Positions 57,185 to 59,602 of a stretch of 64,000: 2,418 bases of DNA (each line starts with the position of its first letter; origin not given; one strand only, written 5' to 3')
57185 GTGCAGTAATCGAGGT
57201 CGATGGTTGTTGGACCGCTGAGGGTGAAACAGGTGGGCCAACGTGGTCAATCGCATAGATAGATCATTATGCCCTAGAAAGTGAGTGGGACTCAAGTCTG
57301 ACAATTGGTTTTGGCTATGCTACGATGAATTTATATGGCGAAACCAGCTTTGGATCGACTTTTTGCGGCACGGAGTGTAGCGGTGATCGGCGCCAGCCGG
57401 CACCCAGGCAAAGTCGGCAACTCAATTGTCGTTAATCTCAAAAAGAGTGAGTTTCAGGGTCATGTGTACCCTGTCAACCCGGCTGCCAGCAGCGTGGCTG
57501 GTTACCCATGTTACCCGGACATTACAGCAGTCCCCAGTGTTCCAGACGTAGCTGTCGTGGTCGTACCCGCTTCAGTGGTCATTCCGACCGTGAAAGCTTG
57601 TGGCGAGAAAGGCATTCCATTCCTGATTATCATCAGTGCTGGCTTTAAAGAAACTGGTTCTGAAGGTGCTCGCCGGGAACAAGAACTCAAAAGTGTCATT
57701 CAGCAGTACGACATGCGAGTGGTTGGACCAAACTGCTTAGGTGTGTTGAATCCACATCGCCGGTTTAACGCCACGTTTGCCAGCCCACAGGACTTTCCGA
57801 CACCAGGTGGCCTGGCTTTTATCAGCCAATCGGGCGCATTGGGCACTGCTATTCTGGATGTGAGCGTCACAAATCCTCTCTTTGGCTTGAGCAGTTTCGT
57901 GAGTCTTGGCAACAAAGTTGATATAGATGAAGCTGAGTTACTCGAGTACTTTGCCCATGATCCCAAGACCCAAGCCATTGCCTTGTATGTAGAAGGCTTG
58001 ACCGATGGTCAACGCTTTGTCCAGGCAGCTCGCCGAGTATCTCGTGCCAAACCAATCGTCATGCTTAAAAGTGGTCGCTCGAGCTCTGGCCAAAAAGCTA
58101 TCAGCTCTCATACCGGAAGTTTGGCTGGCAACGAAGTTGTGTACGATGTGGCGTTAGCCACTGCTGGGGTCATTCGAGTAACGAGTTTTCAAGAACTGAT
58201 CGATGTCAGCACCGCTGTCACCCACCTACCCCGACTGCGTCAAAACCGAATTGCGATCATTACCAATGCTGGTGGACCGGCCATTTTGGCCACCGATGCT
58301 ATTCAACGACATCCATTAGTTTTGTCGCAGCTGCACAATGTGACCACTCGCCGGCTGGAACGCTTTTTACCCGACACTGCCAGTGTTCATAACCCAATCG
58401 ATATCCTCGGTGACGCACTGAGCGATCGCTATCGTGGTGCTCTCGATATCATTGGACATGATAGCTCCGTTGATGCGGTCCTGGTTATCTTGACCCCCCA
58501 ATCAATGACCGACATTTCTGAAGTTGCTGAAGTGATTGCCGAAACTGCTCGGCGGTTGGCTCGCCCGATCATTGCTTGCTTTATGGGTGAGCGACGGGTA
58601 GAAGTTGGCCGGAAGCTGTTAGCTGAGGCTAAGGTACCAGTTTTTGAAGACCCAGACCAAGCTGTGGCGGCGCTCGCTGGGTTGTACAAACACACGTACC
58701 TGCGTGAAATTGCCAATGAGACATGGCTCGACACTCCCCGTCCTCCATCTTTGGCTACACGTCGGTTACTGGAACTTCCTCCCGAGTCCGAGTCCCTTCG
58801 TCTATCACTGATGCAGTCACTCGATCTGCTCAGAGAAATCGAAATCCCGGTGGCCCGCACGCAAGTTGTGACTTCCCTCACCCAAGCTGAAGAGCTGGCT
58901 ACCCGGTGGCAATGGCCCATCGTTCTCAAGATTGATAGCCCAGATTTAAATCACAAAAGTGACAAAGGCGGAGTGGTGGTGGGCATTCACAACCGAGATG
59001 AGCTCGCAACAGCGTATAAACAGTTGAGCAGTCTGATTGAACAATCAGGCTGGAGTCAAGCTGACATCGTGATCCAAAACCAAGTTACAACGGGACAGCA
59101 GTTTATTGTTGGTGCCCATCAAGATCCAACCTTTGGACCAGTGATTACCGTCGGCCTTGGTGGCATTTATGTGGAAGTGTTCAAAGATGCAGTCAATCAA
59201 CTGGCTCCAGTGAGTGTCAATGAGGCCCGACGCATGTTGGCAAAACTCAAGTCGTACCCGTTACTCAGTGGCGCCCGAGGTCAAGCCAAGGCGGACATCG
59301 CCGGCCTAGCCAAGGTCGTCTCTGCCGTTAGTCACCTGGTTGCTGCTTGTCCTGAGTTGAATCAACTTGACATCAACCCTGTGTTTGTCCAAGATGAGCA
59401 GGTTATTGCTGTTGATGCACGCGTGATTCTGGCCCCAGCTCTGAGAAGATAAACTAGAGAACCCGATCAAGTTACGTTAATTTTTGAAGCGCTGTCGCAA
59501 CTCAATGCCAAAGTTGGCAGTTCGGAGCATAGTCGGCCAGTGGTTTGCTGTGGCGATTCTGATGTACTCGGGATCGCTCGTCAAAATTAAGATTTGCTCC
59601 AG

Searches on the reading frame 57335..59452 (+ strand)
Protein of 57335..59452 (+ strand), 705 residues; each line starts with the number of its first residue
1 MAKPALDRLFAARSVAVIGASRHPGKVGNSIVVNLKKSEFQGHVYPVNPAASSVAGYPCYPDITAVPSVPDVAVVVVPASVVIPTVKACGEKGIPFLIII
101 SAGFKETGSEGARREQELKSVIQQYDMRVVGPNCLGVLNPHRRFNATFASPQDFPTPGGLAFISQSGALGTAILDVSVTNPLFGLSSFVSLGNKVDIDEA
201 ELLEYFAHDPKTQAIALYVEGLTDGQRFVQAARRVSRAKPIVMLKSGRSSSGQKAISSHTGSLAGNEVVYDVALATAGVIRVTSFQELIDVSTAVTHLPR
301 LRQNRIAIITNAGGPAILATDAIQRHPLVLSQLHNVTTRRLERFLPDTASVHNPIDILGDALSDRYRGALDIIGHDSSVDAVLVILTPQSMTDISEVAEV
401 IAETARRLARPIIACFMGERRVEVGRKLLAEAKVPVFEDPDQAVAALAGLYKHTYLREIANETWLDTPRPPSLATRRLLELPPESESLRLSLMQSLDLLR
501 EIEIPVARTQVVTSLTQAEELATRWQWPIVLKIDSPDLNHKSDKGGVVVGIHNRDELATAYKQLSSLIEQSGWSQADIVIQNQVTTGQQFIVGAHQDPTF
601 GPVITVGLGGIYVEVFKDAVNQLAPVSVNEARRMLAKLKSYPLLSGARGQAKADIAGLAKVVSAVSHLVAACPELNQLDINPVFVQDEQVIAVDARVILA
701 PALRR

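Call 80: search_protein_families(library=pfam, proteins=[window:57335-59452:+], max_evalue=0.001)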
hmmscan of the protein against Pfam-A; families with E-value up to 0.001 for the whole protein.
window:57335-59452:+ (705 aa): 6 families
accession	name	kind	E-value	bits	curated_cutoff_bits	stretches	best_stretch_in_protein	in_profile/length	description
PF13549.11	ATP-grasp_5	-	2.2e-64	217.3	27.6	1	488-699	8-221/221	ATP-grasp domain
PF13607.11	Succ_CoA_lig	-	4.1e-53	179.3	27.4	1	157-294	1-137/138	Succinyl-CoA ligase like flavodoxin domain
PF13380.12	CoA_binding_2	-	3.3e-25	89.2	22.8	1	13-139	1-115/116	CoA binding domain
PF02629.25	CoA_binding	-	5.2e-12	46.8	22.3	1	13-103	4-97/97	CoA binding domain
PF19045.5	Ligase_CoA_2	-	6e-09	36.6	23.7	1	307-452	2-153/162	Ligase-CoA domain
PF00549.24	Ligase_CoA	-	0.0003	21.3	24.5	0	316-446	8-124/128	CoA-ligase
